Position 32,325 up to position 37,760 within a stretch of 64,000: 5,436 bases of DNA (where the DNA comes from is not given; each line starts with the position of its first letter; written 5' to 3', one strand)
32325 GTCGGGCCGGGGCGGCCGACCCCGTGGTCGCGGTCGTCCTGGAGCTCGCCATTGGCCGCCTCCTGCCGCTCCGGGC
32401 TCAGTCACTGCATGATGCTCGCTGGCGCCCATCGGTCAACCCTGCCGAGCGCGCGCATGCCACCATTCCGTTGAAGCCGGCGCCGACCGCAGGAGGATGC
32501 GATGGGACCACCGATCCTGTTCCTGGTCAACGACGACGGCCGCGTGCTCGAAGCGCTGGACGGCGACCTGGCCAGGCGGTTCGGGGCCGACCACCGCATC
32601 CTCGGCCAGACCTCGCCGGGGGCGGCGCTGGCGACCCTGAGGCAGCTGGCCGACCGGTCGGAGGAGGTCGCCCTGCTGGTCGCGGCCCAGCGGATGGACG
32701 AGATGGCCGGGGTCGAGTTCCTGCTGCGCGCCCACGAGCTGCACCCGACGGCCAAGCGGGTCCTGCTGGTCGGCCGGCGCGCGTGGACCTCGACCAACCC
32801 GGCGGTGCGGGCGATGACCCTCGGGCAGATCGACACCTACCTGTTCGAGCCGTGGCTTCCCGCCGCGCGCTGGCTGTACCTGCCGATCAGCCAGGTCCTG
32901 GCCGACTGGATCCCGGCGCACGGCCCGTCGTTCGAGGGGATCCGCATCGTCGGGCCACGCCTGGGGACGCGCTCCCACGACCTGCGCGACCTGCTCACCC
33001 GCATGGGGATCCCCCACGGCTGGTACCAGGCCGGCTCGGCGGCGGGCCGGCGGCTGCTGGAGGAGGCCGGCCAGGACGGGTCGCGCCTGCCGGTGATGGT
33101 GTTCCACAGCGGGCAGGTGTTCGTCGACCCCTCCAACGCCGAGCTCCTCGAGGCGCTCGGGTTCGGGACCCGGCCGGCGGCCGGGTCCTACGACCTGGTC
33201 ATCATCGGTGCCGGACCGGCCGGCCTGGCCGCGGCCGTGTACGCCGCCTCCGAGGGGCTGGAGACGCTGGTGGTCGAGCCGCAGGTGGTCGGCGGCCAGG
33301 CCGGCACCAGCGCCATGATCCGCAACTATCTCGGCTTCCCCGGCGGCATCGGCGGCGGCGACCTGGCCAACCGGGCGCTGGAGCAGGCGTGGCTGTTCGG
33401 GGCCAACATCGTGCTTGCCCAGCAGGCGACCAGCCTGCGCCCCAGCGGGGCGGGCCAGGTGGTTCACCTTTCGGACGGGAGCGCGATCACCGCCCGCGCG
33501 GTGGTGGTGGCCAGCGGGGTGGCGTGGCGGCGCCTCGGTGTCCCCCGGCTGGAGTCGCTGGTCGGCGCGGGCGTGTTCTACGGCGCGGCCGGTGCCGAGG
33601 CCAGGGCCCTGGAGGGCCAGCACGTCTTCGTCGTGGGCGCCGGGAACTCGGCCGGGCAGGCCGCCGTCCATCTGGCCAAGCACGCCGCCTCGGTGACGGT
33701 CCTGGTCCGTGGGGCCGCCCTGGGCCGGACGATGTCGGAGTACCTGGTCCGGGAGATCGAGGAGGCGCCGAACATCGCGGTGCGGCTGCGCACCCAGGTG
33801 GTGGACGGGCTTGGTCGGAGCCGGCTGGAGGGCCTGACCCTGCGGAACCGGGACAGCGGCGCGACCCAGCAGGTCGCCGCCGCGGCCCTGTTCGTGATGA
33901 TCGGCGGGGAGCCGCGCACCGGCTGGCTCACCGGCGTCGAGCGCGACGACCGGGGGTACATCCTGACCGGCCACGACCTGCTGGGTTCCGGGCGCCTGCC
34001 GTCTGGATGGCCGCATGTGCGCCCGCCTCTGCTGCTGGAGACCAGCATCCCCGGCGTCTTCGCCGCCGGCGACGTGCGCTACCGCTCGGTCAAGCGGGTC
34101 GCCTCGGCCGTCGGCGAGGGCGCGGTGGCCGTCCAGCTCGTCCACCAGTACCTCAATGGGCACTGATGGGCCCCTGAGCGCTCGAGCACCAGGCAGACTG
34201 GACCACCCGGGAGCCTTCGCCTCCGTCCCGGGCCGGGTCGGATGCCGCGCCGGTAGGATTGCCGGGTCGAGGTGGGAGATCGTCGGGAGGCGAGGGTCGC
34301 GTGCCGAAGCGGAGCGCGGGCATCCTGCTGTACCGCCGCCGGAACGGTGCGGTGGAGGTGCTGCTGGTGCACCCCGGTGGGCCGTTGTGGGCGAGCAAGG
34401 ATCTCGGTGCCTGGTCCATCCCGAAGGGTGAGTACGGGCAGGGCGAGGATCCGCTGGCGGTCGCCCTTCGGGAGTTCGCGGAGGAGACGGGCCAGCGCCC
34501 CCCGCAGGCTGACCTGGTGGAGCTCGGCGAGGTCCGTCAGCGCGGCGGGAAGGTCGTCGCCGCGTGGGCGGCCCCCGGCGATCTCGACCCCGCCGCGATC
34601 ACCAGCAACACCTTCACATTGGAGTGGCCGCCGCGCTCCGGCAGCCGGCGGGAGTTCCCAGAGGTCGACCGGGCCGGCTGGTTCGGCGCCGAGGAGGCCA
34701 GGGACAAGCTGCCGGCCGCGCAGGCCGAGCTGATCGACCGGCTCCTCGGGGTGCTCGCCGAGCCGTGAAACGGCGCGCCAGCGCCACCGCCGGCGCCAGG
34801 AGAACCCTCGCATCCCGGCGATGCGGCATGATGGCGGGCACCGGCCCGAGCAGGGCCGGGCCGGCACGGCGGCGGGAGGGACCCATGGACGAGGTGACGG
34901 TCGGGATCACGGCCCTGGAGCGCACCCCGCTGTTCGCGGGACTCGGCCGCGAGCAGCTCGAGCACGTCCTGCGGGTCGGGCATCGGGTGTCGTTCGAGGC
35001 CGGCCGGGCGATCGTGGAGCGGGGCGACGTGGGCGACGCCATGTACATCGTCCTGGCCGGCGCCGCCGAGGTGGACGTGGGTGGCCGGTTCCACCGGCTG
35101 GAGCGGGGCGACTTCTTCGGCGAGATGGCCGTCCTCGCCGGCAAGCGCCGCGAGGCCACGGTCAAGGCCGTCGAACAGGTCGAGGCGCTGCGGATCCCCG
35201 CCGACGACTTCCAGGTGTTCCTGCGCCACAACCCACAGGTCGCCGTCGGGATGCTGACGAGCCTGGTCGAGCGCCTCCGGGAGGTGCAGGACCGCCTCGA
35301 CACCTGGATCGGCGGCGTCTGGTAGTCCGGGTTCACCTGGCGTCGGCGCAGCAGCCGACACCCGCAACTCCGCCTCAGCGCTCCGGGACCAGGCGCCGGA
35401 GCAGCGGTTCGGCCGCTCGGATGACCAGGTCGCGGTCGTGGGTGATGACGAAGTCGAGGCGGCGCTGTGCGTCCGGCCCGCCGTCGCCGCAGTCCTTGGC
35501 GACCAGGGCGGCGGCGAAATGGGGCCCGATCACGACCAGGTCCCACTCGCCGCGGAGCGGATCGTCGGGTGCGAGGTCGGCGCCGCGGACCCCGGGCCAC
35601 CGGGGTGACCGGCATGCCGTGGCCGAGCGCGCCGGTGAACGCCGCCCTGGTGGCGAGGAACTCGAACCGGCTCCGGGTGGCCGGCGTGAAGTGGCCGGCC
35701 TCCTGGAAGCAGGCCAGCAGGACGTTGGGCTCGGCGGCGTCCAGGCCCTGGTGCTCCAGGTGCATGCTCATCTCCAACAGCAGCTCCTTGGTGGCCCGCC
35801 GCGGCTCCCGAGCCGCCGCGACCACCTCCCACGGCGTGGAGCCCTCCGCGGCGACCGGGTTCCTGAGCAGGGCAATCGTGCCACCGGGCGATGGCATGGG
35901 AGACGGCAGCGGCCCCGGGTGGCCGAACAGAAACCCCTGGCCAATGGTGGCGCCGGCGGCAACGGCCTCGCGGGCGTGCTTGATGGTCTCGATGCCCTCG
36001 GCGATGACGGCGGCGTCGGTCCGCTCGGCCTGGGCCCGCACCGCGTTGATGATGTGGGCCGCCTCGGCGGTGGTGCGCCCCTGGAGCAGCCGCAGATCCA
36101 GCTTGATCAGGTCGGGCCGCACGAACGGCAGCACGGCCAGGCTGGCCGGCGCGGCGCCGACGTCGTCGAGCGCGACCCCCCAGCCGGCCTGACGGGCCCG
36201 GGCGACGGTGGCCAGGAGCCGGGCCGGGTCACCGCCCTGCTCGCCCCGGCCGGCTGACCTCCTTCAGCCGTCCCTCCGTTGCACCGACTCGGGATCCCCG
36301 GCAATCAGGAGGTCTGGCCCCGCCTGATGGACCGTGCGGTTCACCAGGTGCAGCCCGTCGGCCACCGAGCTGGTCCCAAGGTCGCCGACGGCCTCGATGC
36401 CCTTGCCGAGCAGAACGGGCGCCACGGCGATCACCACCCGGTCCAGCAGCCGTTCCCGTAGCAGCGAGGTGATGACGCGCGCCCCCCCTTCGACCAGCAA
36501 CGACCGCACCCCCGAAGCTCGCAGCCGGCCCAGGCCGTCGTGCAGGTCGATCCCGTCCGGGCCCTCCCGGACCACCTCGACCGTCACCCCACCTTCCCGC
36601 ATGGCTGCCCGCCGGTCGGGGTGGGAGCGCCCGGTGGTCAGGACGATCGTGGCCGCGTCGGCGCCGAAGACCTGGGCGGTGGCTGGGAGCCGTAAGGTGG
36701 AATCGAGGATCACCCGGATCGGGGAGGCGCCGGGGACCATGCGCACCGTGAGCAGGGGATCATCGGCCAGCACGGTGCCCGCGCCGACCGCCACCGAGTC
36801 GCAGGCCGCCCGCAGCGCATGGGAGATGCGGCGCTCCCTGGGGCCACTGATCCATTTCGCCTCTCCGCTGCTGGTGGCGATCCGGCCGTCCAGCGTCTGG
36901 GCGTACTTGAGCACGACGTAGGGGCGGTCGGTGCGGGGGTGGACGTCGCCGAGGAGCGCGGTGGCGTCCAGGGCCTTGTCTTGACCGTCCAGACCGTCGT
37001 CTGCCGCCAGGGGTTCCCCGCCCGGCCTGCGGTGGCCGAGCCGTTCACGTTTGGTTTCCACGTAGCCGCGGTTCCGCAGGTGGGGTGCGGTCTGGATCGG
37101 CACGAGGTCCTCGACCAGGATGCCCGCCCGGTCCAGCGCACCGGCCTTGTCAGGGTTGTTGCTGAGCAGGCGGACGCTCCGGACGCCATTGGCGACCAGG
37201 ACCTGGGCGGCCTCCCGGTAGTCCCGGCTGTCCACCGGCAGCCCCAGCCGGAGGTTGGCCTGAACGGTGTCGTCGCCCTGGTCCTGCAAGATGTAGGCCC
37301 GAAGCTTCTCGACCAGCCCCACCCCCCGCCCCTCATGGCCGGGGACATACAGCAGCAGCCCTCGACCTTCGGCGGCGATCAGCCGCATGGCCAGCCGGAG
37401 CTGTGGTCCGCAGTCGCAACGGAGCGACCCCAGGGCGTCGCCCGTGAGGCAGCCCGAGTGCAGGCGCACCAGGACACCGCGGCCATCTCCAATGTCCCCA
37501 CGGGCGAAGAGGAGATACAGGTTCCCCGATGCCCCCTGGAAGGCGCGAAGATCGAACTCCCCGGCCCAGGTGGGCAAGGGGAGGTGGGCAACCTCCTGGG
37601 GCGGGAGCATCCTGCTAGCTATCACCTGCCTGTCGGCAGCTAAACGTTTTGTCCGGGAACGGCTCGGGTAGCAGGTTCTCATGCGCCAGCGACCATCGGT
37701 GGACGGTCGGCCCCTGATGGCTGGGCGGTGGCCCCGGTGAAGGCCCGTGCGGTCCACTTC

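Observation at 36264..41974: Strand-interleaved, spacer-free cluster: possible pterin/pyrimidine-glycoside biosynthetic cassette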

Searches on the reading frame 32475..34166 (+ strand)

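Call 7: search_protein_families(library=pfam, proteins=[window:32475-34166:+], max_evalue=0.01)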
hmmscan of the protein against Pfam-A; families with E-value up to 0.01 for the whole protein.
window:32475-34166:+ (563 aa): 16 families
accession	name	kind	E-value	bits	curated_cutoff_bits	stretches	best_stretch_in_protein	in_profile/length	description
PF07992.20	Pyr_redox_2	-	2.4e-34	119.5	26.1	1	239-549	1-291/291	Pyridine nucleotide-disulphide oxidoreductase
PF13738.12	Pyr_redox_3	-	3.3e-17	63.1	30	2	310-424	96-207/305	Pyridine nucleotide-disulphide oxidoreductase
PF00070.33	Pyr_redox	-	3.9e-10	40.5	22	1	383-456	1-79/82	Pyridine nucleotide-disulphide oxidoreductase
PF12831.13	FAD_oxidored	-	1.1e-08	35.3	27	1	240-283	1-44/416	FAD dependent oxidoreductase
PF13450.12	NAD_binding_8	-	7.2e-08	33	21.9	1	243-279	1-38/68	NAD(P)-binding Rossmann-like domain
PF01266.30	DAO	-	2e-07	31.3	27.9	1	240-280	1-43/353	FAD dependent oxidoreductase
PF01946.23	Thi4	-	2.5e-06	27.3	26.2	1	239-278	18-59/235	Thi4 family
PF03486.20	HI0933_like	-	3.3e-06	27.2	50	1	240-269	2-31/244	HI0933-like protein Rossmann domain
PF00890.30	FAD_binding_2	-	3.7e-06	26.8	20.4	1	240-274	1-36/414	FAD binding domain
PF13241.12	NAD_binding_7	-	0.00016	22.6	22.1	0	379-413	5-39/104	Putative NAD(P)-binding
PF01134.28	GIDA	-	0.0002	21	22.1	1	240-268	1-29/391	Glucose inhibited division protein A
PF13454.12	NAD_binding_9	-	0.0003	21.3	21.8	0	313-349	118-154/155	FAD-NAD(P)-binding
PF13434.12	Lys_Orn_oxgnase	-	0.0004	20.1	21.3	0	335-428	143-237/339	L-lysine 6-monooxygenase/L-ornithine 5-monooxygenase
PF01488.26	Shikimate_DH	-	0.0024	18.4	24.3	0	376-422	7-54/138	Shikimate / quinate 5-dehydrogenase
PF05834.18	Lycopene_cycl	-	0.0028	17.2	23.4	0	240-269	1-32/380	Lycopene cyclase protein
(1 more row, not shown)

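Call 8: search_protein_families(library=ncbifam, proteins=[window:32475-34166:+], max_evalue=0.01)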
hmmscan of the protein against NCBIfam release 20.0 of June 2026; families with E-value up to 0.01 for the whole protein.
window:32475-34166:+ (563 aa): 87 families (the best 25 are shown)
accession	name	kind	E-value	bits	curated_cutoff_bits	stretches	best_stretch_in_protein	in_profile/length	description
TIGR01292.1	TRX_reduct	equivalog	2.4e-60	203.9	343.45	1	239-560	1-300/300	thioredoxin-disulfide reductase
TIGR03143.1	AhpF_homolog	hypoth_equivalog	3.2e-48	164.6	687.65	1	239-561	5-309/555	putative alkyl hydroperoxide reductase F subunit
TIGR03140.1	AhpF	equivalog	2.5e-46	158.3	502.9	2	237-499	211-470/515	alkyl hydroperoxide reductase subunit F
NF007614.0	PRK10262.1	equivalog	3.4e-28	98.7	644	1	240-562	8-316/321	thioredoxin-disulfide reductase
TIGR04018.1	Bthiol_YpdA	hypoth_equivalog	1.3e-17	63.6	339.9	2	334-486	108-255/316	YpdA family putative bacillithiol disulfide reductase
NF053512.1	nitric_RR_NosR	exception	5.3e-13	48.8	400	1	16-127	2-102/422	response regulator c-di-GMP phosphodiesterase, NosR family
TIGR01350.1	lipoamide_DH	equivalog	9.8e-10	37.7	408.8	1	238-275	1-38/461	dihydrolipoyl dehydrogenase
TIGR02053.1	MerA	equivalog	1.3e-09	37.6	454.45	2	327-498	116-290/465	mercury(II) reductase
NF009409.0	PRK12770.1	subfamily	3e-09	36.4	343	1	240-266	20-46/360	putative glutamate synthase subunit beta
NF009410.0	PRK12771.1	subfamily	6.8e-09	34.8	516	1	523-562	409-447/566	NAD(P)-binding protein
NF003585.0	PRK05249.1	equivalog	1e-08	34.3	465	1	238-276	6-45/464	Si-specific NAD(P)(+) transhydrogenase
NF004776.0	PRK06116.1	equivalog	5.1e-08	32.3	480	2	238-275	4-41/450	glutathione-disulfide reductase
NF009477.0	PRK12843.1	equivalog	5.8e-08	31.6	758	1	236-280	14-59/578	FAD-dependent oxidoreductase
TIGR01424.1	gluta_reduc_2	equivalog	7.8e-08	31.3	606.05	2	239-275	3-39/446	glutathione-disulfide reductase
NF005691.0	PRK07494.1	equivalog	8.8e-08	31.1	459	1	238-283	8-53/404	UbiH/UbiF family hydroxylase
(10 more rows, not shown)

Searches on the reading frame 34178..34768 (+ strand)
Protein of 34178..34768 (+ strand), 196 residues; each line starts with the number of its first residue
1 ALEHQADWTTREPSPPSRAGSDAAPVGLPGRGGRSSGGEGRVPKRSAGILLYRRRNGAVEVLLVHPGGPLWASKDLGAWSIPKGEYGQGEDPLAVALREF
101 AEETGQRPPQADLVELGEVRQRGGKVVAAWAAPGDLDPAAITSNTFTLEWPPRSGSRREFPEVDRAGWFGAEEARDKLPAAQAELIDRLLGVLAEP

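Call 7: search_protein_families(library=pfam, proteins=[window:34178-34768:+], max_evalue=0.01)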
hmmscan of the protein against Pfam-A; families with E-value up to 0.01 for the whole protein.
window:34178-34768:+ (196 aa): 1 family
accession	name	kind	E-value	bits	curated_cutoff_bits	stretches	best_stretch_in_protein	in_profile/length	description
PF00293.34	NUDIX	-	1.7e-13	51.2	21.1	1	44-188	3-133/134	NUDIX domain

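Call 8: search_protein_families(library=ncbifam, proteins=[window:34178-34768:+], max_evalue=0.01)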
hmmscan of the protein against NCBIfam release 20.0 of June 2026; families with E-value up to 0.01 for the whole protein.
window:34178-34768:+ (196 aa): 4 families
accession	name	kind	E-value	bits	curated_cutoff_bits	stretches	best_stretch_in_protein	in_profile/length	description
NF041652.1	Nud_hyd_Dein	equivalog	4.2e-08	33.6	200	1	42-130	11-98/152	Nudix hydrolase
NF052459.1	OxoGTPPhMutT1Mycb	equivalog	4.3e-06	26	475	1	46-134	3-87/292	8-oxo-(d)GTP phosphatase MutT1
NF001938.0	PRK00714.1-5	equivalog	0.0003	20.2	116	1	74-107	42-75/172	RNA pyrophosphohydrolase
NF001937.0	PRK00714.1-4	equivalog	0.0099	15.5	139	0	61-114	14-68/161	RNA pyrophosphohydrolase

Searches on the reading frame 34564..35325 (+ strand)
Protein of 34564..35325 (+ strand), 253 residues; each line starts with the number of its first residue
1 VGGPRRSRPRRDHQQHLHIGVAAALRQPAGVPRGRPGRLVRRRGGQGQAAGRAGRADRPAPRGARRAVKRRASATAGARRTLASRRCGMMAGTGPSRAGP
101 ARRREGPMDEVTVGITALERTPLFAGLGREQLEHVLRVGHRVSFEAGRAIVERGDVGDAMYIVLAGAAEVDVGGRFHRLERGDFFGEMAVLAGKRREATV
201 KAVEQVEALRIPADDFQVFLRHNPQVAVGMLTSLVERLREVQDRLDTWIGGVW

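Call 33: search_protein_families(library=pfam, proteins=[window:34564-35325:+], max_evalue=0.0001)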
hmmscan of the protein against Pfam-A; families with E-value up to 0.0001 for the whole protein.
window:34564-35325:+ (253 aa): 1 family
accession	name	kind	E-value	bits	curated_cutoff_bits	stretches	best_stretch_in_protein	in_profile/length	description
PF00027.35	cNMP_binding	-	7.5e-20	71.1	27.5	1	142-222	2-88/89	Cyclic nucleotide-binding domain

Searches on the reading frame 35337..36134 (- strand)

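Call 33: search_protein_families(library=pfam, proteins=[window:35337-36134:-], max_evalue=0.0001)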
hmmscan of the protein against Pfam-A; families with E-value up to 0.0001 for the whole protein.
window:35337-36134:- (266 aa): 1 family
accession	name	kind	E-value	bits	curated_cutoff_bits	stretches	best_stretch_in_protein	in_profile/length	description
PF00563.25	EAL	-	1.3e-10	41.5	31.3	1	5-73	167-236/236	EAL domain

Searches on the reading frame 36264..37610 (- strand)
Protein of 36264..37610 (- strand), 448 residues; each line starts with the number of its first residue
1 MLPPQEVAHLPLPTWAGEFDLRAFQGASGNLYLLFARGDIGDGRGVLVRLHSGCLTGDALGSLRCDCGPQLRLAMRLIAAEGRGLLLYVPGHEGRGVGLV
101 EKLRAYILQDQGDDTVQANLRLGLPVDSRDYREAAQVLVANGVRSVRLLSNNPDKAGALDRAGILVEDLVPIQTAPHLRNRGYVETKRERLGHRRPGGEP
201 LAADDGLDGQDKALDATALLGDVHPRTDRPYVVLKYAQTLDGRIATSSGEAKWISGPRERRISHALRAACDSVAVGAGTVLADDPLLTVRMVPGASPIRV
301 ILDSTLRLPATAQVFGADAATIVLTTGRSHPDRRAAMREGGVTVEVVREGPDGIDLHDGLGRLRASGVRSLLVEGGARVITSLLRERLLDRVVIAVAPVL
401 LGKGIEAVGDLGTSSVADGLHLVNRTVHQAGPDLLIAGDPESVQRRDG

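Call 7: search_protein_families(library=pfam, proteins=[window:36264-37610:-], max_evalue=0.01)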
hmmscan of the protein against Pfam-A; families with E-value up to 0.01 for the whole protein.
window:36264-37610:- (448 aa): 2 families
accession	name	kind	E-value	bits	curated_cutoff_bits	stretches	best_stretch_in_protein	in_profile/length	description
PF00925.25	GTP_cyclohydro2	-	3.6e-51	173.4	23.3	1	8-171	4-165/165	GTP cyclohydrolase II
PF01872.23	RibD_C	-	7.8e-48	163.3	24.1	1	230-435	1-196/197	RibD C-terminal domain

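Call 8: search_protein_families(library=ncbifam, proteins=[window:36264-37610:-], max_evalue=0.01)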
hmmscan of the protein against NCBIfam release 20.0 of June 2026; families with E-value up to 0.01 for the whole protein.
window:36264-37610:- (448 aa): 15 families
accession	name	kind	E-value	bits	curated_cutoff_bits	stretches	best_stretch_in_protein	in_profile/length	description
NF006803.0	PRK09311.1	equivalog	5.9e-71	239.4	569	1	7-194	215-403/417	bifunctional 3,4-dihydroxy-2-butanone-4-phosphate synthase/GTP cyclohydrolase II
NF001591.0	PRK00393.1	subfamily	6.3e-59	198.7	148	1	7-194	7-193/199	GTP cyclohydrolase II RibA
TIGR00505.1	ribA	equivalog_domain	2.8e-56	190.1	205.85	1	11-193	7-189/191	GTP cyclohydrolase II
NF006806.0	PRK09319.1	equivalog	1.3e-52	179.2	764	1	11-193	223-407/561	bifunctional 3,4-dihydroxy-2-butanone-4-phosphate synthase/GTP cyclohydrolase II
TIGR00227.1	ribD_Cterm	domain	5.5e-52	176.4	150.15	1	229-437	2-213/216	riboflavin-specific deaminase C-terminal domain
NF006805.0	PRK09318.1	equivalog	2.2e-47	161.9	486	1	10-194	198-379/387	bifunctional 3,4-dihydroxy-2-butanone-4-phosphate synthase/GTP cyclohydrolase II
NF006456.0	PRK08815.1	equivalog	2.3e-47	162.1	464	1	44-194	215-364/376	GTP cyclohydrolase II RibA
TIGR01508.1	rib_reduct_arch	equivalog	1.4e-40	138.8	186.45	1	230-403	1-173/210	2,5-diamino-6-(ribosylamino)-4(3H)-pyrimidinone 5'-phosphate reductase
TIGR00326.1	eubact_ribD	equivalog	6.7e-40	137.3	156.35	1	226-435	137-341/343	bifunctional diaminohydroxyphosphoribosylaminopyrimidine deaminase/5-amino-6-(5-phosphoribosylamino)uracil reductase RibD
NF008052.0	PRK10786.1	equivalog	3.4e-25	88.5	500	1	226-436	143-362/367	bifunctional diaminohydroxyphosphoribosylaminopyrimidine deaminase/5-amino-6-(5-phosphoribosylamino)uracil reductase RibD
NF010663.0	PRK14059.1-1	equivalog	8.3e-13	48.2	184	1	237-403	35-213/253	pyrimidine reductase family protein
NF010664.0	PRK14059.1-2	equivalog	6.7e-12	45.6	226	1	231-407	38-224/257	pyrimidine reductase family protein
NF010665.0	PRK14059.1-4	equivalog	9.3e-12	44.8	274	1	228-402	39-223/260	pyrimidine reductase family protein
NF010626.1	PRK14019.1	equivalog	1.6e-07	30.6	513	1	6-159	207-350/364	bifunctional 3,4-dihydroxy-2-butanone-4-phosphate synthase/GTP cyclohydrolase II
NF005536.0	PRK07198.1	equivalog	0.0002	20.3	403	1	32-173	225-377/419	GTP cyclohydrolase II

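Call 53: search_solved_structures(query=window:36264-37610:-, max_evalue=1e-10)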
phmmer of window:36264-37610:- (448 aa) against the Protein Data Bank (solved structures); distinct sequences matched with E-value up to 1e-10: 20.
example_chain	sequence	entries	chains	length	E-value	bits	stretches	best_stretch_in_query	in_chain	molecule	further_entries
4i14_A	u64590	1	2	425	5.2e-54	187.1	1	6-198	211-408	Riboflavin biosynthesis protein RibBA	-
2bz0_A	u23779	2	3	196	2.5e-47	165.1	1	6-193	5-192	GTP CYCLOHYDROLASE II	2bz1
4rl4_A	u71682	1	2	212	1.4e-38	136.2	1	10-193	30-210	GTP cyclohydrolase-2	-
6p8c_A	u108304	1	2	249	7.1e-37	130.6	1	220-436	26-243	2,5-diamino-6-ribosylamino-4(3H)-pyrimidinone 5'-phosphate reductase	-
7lrh_A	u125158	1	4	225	2.7e-29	105.6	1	224-405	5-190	Riboflavin biosynthesis protein RibD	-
2azn_A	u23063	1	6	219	1.3e-28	103.4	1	229-406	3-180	Putative 5-amino-6-(5-phosphoribosylamino)uracil reductase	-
2b3z_A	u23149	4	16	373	1.5e-28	103.2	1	225-439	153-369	Riboflavin biosynthesis protein ribD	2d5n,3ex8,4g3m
5xux_A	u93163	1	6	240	5.6e-23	84.8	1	224-403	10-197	Conserved protein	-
5xv0_A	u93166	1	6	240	9.7e-23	84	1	224-403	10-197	Conserved protein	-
5xv2_A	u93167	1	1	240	1.3e-22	83.6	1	224-403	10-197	Conserved protein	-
5xv5_A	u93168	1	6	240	2e-22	83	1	224-403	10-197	Conserved protein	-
8dq9_A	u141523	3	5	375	1.8e-21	79.9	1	225-435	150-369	3-dehydroquinate dehydratase I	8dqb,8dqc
2o7p_A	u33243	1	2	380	6.6e-20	74.7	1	225-435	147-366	Riboflavin biosynthesis protein ribD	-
2g6v_A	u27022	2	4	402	7.7e-20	74.5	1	225-435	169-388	Riboflavin biosynthesis protein ribD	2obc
2hxv_A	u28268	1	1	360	9.8e-20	74.1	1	228-418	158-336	Diaminohydroxyphosphoribosylaminopyrimidine deaminase/ 5-amino-6-(5-phosphoribosylamino)ur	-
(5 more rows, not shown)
